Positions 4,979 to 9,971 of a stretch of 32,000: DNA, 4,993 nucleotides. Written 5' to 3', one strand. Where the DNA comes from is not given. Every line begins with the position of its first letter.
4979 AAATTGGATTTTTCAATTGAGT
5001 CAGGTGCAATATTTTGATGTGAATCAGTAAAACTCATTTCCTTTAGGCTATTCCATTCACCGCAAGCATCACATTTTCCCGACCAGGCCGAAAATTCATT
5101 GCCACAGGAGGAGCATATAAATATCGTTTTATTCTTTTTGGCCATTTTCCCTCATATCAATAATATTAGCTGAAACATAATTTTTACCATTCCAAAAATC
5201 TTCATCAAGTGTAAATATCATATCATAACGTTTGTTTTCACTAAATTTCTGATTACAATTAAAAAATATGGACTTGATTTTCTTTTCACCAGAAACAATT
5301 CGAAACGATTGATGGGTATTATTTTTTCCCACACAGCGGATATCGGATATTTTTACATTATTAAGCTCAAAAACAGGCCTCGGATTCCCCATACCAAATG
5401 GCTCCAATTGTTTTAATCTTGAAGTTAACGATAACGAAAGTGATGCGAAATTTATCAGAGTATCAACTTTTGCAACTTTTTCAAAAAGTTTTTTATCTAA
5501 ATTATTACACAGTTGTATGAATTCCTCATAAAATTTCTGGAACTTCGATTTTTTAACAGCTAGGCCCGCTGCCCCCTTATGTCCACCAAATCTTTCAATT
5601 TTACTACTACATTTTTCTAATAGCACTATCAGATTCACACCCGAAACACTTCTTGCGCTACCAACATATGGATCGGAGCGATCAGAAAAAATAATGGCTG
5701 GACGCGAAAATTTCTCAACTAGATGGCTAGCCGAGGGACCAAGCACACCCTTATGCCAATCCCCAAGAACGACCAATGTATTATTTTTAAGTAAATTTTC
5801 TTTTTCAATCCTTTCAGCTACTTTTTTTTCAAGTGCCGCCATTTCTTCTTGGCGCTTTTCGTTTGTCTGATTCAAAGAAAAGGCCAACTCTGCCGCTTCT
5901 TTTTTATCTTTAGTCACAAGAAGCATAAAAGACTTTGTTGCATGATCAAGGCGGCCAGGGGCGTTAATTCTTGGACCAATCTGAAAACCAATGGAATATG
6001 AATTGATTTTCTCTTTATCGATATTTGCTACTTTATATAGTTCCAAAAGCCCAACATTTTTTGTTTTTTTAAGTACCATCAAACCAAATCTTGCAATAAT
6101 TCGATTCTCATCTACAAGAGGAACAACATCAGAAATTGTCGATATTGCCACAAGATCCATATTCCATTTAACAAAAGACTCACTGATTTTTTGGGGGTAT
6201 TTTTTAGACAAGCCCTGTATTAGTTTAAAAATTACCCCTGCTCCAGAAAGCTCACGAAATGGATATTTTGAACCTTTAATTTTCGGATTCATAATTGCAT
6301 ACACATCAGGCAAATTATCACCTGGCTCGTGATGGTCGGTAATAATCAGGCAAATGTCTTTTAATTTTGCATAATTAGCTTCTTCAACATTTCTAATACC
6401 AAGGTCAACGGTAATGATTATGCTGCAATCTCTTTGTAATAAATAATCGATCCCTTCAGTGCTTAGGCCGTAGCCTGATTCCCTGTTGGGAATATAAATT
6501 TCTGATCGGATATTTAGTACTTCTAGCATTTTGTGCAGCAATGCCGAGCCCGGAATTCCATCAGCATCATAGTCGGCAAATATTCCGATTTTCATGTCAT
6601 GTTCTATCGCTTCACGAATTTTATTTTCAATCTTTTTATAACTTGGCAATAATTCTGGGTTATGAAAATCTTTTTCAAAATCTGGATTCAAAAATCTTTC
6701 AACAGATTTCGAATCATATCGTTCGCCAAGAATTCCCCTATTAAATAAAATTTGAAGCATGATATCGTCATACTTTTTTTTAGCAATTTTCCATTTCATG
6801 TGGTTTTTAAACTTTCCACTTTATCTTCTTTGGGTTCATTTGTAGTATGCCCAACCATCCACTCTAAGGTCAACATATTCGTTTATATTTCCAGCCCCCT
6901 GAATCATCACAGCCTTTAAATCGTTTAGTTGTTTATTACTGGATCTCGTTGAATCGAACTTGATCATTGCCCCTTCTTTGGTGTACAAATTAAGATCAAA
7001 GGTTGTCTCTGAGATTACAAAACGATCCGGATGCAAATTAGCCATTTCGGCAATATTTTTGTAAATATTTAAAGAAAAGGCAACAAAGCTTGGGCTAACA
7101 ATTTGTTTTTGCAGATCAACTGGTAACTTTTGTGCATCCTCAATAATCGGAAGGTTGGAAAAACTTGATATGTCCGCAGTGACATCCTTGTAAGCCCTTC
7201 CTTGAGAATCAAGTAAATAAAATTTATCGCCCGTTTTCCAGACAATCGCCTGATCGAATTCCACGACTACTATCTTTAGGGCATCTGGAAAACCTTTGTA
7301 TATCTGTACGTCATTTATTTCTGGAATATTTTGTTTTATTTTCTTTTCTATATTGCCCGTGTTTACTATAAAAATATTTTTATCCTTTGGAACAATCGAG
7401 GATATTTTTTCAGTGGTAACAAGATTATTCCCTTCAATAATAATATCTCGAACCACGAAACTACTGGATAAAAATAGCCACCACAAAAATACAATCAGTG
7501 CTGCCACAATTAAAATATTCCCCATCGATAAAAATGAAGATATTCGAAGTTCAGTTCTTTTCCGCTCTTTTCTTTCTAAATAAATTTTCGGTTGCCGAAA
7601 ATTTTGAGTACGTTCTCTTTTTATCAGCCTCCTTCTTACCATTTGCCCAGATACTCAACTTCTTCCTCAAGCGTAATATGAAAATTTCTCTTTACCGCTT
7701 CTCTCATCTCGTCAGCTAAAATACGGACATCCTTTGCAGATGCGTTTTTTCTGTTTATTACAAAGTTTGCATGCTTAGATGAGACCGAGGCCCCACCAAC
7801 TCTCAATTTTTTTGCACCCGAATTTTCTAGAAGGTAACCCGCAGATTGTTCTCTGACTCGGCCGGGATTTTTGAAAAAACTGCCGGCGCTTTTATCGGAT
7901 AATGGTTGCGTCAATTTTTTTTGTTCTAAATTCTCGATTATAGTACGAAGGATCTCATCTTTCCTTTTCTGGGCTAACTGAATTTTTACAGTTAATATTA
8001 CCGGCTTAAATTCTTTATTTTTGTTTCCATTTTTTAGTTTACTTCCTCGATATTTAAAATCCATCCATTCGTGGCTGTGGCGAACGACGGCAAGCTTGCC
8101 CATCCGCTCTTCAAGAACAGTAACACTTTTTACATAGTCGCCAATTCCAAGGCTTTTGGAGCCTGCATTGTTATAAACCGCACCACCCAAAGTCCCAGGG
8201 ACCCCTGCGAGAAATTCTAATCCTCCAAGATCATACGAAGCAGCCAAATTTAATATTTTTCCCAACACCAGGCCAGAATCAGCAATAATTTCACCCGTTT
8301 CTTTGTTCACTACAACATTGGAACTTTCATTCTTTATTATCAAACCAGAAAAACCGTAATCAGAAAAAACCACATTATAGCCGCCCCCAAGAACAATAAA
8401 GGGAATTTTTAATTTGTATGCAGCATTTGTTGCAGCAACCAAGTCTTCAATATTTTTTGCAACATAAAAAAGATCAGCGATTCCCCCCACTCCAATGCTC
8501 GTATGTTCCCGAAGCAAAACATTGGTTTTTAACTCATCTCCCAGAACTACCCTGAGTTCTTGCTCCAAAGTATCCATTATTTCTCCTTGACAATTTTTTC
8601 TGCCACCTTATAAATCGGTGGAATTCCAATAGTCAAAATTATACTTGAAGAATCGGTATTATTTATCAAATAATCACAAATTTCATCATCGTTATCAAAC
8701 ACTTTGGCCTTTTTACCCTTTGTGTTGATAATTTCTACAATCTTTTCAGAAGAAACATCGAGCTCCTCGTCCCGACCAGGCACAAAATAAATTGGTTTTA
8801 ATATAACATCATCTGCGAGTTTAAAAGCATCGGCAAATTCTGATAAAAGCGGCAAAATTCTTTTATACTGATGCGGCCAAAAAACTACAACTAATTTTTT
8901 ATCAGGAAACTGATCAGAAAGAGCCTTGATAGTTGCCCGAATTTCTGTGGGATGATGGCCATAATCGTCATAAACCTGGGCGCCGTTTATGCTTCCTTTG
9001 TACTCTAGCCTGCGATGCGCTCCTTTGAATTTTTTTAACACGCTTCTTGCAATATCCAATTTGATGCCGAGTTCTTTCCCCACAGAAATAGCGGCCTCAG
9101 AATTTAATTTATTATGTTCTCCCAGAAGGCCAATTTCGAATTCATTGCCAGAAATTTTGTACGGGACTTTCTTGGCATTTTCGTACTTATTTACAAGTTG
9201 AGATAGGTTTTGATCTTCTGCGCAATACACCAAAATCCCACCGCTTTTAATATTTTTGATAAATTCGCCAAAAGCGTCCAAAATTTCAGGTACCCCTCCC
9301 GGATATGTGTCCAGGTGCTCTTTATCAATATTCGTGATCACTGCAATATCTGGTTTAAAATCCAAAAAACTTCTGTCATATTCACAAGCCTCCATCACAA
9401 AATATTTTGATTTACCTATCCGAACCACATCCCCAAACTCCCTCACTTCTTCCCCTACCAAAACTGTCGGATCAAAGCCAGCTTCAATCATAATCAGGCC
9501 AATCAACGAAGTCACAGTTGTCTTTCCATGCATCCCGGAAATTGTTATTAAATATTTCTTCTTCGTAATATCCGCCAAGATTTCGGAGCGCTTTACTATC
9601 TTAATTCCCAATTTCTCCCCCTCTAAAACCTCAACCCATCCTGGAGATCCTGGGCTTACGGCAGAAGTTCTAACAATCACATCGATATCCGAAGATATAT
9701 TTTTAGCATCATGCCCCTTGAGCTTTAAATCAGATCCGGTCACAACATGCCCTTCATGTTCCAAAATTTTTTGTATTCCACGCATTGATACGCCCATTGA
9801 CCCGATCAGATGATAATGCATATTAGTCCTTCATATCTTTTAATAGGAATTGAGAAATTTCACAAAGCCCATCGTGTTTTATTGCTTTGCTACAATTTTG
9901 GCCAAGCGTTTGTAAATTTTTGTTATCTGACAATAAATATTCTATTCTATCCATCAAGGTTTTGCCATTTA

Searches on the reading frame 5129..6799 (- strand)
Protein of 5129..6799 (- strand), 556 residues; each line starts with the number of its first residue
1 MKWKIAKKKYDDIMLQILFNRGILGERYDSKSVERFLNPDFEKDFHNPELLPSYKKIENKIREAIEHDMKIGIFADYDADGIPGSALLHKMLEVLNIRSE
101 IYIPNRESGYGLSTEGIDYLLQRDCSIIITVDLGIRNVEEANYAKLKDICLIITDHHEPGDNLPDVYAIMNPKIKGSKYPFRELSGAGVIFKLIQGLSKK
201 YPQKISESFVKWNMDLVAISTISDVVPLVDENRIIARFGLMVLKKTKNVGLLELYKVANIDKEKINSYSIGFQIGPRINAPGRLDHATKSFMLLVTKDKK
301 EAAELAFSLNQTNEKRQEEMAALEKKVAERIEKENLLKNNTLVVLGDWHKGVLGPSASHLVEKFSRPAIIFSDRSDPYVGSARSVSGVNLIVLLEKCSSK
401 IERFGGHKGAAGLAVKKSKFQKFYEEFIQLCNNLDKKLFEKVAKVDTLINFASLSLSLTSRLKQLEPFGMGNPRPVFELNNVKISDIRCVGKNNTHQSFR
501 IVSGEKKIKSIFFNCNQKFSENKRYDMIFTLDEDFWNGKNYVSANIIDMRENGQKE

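Call 66: search_protein_families(library=pfam, proteins=[window:5129-6799:-], max_evalue=0.001)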
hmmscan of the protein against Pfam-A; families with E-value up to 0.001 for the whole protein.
window:5129-6799:- (556 aa): 3 families
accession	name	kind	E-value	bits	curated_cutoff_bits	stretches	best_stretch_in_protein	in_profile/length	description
PF17768.7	RecJ_OB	-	5.2e-26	91.2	27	1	445-548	1-107/107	RecJ OB domain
PF01368.27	DHH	-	1.2e-19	71.2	28.1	1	70-208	1-116/125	DHH family, N-terminal domain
PF02272.25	DHHA1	-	3.3e-13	50.4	25.9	1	346-432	11-101/102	DHHA1 domain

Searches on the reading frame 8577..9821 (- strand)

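Call 66: search_protein_families(library=pfam, proteins=[window:8577-9821:-], max_evalue=0.001)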
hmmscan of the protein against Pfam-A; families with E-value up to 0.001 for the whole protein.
window:8577-9821:- (414 aa): 3 families
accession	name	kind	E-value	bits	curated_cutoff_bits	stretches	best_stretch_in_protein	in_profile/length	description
PF08245.18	Mur_ligase_M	-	1.5e-19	71.2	24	1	94-221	1-145/200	Mur ligase middle domain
PF02875.26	Mur_ligase_C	-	1e-18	68.8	28.4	1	270-399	1-125/127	Mur ligase, glutamate ligase domain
PF01225.30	Mur_ligase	-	2.5e-07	31.4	21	1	2-90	1-95/95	Mur ligase family, catalytic domain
